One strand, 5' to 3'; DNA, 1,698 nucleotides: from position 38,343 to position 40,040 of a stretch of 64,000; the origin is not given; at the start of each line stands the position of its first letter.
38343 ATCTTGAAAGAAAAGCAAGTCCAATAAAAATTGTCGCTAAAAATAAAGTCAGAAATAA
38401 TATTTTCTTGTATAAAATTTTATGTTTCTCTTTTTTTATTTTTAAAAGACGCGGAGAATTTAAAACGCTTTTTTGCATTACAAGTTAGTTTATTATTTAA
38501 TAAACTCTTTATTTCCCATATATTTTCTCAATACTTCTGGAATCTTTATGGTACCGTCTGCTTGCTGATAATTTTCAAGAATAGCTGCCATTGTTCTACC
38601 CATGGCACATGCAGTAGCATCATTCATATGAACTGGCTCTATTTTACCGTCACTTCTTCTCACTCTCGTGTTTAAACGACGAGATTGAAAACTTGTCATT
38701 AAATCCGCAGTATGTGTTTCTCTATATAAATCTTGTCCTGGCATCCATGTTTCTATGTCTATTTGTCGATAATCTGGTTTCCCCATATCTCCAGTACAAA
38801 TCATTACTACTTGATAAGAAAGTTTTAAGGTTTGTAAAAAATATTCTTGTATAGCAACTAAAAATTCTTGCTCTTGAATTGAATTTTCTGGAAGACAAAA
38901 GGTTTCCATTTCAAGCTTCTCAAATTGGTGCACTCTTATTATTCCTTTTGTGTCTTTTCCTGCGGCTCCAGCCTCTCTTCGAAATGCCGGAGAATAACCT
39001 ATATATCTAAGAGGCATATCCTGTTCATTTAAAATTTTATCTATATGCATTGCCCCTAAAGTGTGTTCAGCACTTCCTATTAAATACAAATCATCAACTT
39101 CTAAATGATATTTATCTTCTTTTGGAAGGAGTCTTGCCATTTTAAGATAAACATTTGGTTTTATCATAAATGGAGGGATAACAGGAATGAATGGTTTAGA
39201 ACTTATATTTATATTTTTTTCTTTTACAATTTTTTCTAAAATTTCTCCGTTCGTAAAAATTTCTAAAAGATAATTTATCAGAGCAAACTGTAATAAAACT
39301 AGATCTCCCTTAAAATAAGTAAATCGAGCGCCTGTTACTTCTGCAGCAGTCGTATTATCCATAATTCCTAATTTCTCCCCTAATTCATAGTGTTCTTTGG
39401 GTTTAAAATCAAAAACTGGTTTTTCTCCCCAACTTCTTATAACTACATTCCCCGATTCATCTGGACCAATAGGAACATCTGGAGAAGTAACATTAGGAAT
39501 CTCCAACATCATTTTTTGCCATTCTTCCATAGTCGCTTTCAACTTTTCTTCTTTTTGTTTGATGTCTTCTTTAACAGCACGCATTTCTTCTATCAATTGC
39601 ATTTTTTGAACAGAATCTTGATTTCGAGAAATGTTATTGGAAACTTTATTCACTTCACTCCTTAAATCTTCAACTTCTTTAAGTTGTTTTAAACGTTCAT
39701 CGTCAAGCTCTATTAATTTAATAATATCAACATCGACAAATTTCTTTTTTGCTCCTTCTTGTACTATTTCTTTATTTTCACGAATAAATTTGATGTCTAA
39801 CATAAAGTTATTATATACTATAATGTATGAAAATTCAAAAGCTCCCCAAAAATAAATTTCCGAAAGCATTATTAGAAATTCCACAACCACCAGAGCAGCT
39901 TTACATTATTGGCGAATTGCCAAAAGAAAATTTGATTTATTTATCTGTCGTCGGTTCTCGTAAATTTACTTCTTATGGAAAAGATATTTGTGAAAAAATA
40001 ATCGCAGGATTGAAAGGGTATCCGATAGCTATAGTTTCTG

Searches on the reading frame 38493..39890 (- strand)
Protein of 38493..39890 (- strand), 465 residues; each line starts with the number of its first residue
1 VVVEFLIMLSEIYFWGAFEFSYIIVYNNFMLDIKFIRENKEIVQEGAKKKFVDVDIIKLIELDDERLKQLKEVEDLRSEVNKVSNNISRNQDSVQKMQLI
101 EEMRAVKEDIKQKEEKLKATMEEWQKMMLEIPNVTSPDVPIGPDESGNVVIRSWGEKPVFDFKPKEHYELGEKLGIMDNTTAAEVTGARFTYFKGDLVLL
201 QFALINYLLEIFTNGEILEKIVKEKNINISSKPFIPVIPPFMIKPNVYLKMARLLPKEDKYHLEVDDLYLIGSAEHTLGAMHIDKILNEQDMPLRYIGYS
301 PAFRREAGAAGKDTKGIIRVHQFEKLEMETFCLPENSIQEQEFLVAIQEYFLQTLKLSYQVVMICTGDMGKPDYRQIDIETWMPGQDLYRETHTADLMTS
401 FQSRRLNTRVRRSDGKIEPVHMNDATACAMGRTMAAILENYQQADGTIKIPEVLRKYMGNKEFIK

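Call 66: search_protein_families(library=pfam, proteins=[window:38493-39890:-], max_evalue=0.00001)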
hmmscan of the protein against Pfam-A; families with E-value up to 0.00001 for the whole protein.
window:38493-39890:- (465 aa): 2 families
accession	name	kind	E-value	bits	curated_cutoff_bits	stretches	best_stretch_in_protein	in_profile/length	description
PF00587.30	tRNA-synt_2b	-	4.8e-36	124.9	29.3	1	266-441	9-179/179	tRNA synthetase class II core domain (G, H, P, S and T)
PF02403.27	Seryl_tRNA_N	-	4.8e-21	75.5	28.2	1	30-134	1-107/108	Seryl-tRNA synthetase N-terminal domain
